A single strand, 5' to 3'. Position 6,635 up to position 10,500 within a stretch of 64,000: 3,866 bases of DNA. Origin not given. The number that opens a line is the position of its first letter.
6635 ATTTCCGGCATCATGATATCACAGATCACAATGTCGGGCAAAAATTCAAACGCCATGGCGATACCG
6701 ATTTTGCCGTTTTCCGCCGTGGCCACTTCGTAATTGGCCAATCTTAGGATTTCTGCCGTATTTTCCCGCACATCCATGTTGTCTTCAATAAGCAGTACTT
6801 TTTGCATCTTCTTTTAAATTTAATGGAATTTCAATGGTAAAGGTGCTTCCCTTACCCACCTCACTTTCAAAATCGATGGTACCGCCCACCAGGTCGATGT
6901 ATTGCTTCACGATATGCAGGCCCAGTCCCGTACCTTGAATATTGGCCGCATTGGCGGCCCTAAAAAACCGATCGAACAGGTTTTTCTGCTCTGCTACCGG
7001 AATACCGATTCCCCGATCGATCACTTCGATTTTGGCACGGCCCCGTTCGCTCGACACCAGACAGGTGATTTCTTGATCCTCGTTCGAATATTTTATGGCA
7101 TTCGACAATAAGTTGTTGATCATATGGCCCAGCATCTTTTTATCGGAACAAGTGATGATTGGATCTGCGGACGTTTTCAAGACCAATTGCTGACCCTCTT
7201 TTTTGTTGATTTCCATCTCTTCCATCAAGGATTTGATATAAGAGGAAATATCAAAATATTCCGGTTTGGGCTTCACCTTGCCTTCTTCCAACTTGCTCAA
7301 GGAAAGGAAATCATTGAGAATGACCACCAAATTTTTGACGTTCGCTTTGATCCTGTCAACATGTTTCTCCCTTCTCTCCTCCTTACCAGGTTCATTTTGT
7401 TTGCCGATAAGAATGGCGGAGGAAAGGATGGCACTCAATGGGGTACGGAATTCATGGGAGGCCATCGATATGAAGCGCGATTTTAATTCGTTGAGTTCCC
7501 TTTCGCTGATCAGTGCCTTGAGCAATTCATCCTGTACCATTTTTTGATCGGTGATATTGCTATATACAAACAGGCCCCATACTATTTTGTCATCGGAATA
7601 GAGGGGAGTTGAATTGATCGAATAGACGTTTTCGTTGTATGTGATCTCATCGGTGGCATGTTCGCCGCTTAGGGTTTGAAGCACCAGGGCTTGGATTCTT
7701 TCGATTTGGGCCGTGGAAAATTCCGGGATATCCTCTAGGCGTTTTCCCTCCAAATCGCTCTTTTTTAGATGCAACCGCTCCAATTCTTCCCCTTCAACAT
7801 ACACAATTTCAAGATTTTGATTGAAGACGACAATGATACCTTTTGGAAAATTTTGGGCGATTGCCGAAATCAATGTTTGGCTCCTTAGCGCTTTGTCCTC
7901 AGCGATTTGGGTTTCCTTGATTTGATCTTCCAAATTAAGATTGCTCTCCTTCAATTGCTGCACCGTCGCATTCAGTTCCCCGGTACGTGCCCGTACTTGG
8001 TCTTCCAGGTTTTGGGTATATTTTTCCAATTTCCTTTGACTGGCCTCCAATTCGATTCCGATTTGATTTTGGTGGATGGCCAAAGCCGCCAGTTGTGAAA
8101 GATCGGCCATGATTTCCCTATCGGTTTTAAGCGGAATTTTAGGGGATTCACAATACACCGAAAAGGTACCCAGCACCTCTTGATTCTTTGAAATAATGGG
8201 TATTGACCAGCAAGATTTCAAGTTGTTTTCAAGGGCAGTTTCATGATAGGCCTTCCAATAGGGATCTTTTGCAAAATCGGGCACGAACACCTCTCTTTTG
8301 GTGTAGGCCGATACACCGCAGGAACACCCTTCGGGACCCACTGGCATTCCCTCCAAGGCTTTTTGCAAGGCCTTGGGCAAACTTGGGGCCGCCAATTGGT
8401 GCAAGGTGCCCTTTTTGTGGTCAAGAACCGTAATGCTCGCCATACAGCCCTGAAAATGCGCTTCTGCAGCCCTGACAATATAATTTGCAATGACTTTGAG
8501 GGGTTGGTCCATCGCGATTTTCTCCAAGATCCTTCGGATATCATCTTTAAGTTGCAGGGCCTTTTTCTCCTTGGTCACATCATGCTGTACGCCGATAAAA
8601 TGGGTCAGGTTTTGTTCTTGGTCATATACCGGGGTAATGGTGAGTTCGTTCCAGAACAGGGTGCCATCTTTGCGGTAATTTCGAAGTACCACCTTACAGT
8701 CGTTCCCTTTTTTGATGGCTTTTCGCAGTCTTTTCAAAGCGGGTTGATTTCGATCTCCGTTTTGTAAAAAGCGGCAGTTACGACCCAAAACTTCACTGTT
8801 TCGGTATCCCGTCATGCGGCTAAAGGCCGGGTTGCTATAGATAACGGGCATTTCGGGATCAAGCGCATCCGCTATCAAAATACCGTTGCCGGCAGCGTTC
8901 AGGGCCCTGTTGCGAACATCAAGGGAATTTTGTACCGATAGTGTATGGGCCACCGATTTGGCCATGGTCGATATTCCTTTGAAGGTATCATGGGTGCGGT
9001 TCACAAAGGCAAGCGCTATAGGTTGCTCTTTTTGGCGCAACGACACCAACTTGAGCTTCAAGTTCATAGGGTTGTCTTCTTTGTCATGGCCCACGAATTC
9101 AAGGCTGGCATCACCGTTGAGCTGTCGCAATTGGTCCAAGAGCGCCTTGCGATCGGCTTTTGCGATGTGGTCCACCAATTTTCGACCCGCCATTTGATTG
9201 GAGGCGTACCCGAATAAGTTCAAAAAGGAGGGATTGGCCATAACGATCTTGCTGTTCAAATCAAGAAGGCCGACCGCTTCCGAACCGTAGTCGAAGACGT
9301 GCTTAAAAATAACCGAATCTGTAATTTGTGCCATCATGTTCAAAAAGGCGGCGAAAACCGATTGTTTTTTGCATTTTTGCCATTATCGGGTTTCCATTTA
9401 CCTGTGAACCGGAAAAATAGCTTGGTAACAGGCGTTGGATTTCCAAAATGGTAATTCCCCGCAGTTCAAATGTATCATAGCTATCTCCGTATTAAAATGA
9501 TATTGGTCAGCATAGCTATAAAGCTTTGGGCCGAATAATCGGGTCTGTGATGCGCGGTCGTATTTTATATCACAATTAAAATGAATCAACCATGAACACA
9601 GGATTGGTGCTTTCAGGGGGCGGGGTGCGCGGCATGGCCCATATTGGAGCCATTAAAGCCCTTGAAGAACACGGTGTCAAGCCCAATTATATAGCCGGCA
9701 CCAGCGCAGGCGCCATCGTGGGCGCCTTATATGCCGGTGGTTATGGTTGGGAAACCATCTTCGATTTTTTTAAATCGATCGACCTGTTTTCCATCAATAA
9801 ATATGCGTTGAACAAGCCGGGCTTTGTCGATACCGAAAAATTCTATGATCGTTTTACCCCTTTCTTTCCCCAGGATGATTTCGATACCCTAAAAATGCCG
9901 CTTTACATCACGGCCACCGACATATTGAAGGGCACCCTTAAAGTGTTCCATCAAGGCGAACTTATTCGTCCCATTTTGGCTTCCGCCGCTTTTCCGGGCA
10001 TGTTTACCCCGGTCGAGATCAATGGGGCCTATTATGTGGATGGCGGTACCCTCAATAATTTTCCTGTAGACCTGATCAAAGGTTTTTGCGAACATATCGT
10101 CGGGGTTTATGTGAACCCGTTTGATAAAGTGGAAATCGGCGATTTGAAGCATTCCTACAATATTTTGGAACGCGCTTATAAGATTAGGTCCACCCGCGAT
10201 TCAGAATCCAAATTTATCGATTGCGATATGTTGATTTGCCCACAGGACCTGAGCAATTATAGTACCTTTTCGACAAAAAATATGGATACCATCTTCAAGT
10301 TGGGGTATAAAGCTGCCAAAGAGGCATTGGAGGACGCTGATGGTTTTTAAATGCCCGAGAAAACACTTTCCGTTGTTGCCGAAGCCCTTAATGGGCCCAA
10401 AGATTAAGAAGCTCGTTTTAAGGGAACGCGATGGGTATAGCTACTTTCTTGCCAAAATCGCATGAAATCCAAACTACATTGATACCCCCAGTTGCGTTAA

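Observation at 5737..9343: Two paralogous kinase/regulator pairs with REC + cNMP-binding + Crp-HTH output (pair 1 here, pair 2 at 54201..56869)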

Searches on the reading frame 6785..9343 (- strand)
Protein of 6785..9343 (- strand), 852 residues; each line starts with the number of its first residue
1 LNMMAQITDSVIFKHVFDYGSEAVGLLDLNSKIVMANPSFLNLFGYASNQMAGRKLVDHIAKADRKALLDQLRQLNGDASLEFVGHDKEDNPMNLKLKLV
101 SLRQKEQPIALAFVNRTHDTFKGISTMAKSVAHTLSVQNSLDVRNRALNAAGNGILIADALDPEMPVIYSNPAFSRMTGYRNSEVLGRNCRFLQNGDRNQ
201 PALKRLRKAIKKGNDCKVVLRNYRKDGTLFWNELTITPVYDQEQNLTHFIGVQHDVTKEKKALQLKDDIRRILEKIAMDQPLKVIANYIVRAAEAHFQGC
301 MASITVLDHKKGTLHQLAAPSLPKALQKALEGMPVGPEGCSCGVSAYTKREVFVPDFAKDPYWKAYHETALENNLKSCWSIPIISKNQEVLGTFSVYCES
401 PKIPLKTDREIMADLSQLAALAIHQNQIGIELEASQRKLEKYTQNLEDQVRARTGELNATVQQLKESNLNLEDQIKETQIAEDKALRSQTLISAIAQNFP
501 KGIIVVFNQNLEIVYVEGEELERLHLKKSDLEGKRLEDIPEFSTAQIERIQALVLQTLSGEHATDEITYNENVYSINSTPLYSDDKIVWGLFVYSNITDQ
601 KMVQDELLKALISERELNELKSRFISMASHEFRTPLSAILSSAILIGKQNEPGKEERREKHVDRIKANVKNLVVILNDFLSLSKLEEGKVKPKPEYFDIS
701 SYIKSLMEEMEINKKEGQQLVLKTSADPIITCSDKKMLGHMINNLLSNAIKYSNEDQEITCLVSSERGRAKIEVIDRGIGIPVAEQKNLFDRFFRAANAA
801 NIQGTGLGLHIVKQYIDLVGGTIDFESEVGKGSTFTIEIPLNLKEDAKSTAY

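Call 3: search_protein_families(library=pfam, proteins=[window:6785-9343:-], max_evalue=0.01)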
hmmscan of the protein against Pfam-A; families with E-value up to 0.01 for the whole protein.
window:6785-9343:- (852 aa): 12 families
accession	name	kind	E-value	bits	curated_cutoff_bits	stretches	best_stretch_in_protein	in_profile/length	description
PF13426.13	PAS_9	-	1.3e-36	125.4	27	2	153-258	2-103/103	PAS domain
PF02518.31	HATPase_c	-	1.3e-28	100.1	26.4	1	734-842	2-110/111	Histidine kinase-, DNA gyrase B-, and HSP90-like ATPase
PF00989.32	PAS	-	4.4e-22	78.7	22.6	2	146-256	5-113/113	PAS fold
PF08448.16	PAS_4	-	8.1e-20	71.5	23.1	3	160-260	10-109/110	PAS fold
PF08447.18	PAS_3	-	1e-15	58.2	25.6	1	167-252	1-88/89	PAS fold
PF13185.12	GAF_2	-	1.2e-15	58.3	28.6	1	281-424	3-136/136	GAF domain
PF00512.31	HisKA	-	2.1e-13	50.6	26.9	1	621-688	2-66/66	His Kinase A (phospho-acceptor) domain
PF01590.32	GAF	-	1.7e-12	48.5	22.4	1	284-423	4-133/133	GAF domain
PF13188.13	PAS_8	-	1.8e-10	40.8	21.8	2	146-199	5-53/65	PAS domain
PF13581.12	HATPase_c_2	-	4.8e-05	23.8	27.4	1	745-824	39-113/127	Histidine kinase-like ATPase domain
PF05478.16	Prominin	-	0.001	17.7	34.3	1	405-479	623-697/799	Prominin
PF14501.12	HATPase_c_5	-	0.0025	18.1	22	0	740-829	8-92/102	GHKL domain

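Call 59: search_protein_families(library=ncbifam, proteins=[window:6785-9343:-], max_evalue=0.001)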
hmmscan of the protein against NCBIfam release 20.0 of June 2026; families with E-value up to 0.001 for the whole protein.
window:6785-9343:- (852 aa): 93 families (the best 25 are shown)
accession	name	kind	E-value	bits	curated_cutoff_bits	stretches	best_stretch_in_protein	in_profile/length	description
NF047874.1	MASE3_PAS_HK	subfamily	4.8e-65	220.6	560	1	458-848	233-632/655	MASE3 domain-containing sensor histidine kinase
NF046044.1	PnpS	equivalog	6.9e-60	203.1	400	1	448-840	15-390/390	two-component system histidine kinase PnpS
NF045595.1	HK_scytonemin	equivalog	3.8e-58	197.4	865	1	596-841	390-635/637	scytonemin biosynthesis sensor histidine kinase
TIGR02966.1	phoR_proteo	equivalog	2.1e-48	165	334.2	1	492-838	8-332/333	phosphate regulon sensor histidine kinase PhoR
TIGR02956.1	TMAO_torS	equivalog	1.1e-47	162.7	676.5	1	616-850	459-691/967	TMAO reductase system sensor histidine kinase/response regulator TorS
NF052652.1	YtvA_fam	equivalog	1.8e-45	155.4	250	1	145-276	3-134/243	YtvA family blue-light photoreceptor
NF033092.0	HK_WalK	equivalog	3.4e-44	151.4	725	1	461-840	232-593/594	cell wall metabolism sensor histidine kinase WalK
NF010076.0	PRK13557.1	subfamily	6.2e-44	150.3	631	2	134-262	22-150/540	histidine kinase famiy protein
NF052306.1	BluLightHisKinLov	equivalog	4.6e-41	140.8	450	1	141-276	21-156/334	blue-light-activated histidine kinase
NF045911.1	TCSHisKinNblS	equivalog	2.1e-39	135.4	1000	1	442-840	224-619/621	two-component system sensor histidine kinase NblS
NF010077.0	PRK13559.1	subfamily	3.5e-39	134.7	361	1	144-277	45-178/364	hypothetical protein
NF008302.0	PRK11091.1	equivalog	1.2e-38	132.9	838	1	572-848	240-512/779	aerobic respiration two-component sensor histidine kinase ArcB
NF038297.2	hybrid_HK_HrmK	equivalog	4e-38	131.5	725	1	617-848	231-464/607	hybrid histidine kinase/response regulator HrmK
NF041832.1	near_NosP_CTERM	subfamily_domain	2.2e-37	129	400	1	618-847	4-231/370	NahK/ErcS family hybrid sensor histidine kinase/response regulator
NF041735.1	hist_kin_RppB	equivalog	2.7e-37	128.6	400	1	623-840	218-438/438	two-component system sensor histidine kinase RppB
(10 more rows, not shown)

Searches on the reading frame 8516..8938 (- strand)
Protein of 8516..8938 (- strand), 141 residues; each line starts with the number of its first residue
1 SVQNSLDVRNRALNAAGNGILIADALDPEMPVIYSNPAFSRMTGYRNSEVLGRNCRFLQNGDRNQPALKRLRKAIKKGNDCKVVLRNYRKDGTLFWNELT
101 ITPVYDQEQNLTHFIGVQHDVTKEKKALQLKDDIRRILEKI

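Call 17: search_solved_structures(query=window:8516-8938:-, max_evalue=0.001, show_alignments=2)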
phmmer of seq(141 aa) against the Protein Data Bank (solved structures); distinct sequences matched with E-value up to 0.001: 157 (the best 60 are shown).
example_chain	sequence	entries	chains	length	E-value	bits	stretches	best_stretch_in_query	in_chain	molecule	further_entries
7r5n_A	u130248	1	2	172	9.6e-41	142.1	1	9-130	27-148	Sensory box protein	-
7yx0_A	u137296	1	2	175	9.9e-39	135.5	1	11-132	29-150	Putative regulatory protein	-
8a3u_A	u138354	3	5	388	2.5e-35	124.5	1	16-127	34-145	Putative Sensory box protein,Sensor protein FixL | Putative Sensory box protein,Putative Sensory box protein,Sensor protein FixL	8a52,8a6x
9vf7_A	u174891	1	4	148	5.3e-35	123.5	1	17-131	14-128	histidine kinase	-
5luv_A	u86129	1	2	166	6.6e-35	123.2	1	12-126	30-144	Putative PAS/PAC sensor protein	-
7a6p_A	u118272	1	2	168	6.6e-35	123.1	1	15-127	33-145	Putative Sensory box protein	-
8a7f_A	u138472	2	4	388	9e-35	122.7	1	16-127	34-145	Putative Sensory box protein,Sensor protein FixL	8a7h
9vf8_A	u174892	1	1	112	3.3e-34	120.9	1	19-122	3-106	histidine kinase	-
8c05_A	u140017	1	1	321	1.1e-32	116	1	15-124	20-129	Sensor domain-containing diguanylate cyclase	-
29lw_A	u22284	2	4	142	3e-32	114.6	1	12-126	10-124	Sensory box protein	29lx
8a33_A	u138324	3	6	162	3.1e-32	114.5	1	12-126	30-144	Sensory box protein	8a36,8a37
3sw1_A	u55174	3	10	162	4.3e-32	114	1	12-126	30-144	Sensory box protein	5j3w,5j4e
6gg9_A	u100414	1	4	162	6e-32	113.6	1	12-126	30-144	Sensory box protein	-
7r4s_A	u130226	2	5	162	1.2e-31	112.7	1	12-126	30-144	Sensory box protein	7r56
8q5e_A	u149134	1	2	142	4e-31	110.9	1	12-126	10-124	Sensory box protein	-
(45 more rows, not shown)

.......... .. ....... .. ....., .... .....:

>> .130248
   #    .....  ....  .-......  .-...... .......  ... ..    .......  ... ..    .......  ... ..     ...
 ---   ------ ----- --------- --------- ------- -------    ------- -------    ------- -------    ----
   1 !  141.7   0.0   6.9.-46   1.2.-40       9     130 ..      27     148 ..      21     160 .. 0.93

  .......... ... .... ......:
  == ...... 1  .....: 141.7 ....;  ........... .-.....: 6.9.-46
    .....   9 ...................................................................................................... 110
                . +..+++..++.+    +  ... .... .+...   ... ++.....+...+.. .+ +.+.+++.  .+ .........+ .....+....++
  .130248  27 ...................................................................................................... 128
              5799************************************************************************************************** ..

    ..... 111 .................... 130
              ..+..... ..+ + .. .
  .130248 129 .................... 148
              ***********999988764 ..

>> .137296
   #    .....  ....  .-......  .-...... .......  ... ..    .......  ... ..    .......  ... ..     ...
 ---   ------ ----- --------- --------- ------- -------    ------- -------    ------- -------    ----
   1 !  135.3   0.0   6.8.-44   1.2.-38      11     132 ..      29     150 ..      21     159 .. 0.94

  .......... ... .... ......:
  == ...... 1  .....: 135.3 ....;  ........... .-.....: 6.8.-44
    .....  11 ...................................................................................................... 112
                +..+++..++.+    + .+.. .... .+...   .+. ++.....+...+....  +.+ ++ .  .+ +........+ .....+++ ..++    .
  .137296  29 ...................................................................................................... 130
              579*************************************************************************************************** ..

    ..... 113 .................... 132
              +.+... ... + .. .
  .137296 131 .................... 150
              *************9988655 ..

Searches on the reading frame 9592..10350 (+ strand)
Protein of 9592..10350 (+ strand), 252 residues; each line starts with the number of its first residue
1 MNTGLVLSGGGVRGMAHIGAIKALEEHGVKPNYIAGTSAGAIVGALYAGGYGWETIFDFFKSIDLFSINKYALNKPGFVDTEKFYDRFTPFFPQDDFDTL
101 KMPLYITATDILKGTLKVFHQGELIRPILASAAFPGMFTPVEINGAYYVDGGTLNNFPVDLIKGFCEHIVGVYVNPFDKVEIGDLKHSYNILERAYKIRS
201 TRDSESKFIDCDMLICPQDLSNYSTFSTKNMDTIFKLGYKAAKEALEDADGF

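Call 12: search_protein_families(library=pfam, proteins=[window:9592-10350:+], max_evalue=0.001)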
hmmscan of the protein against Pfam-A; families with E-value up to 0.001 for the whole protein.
window:9592-10350:+ (252 aa): 1 family
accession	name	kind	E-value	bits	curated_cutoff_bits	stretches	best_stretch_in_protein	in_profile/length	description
PF01734.28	Patatin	-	4e-35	122.2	27.7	1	5-160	1-188/191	Patatin-like phospholipase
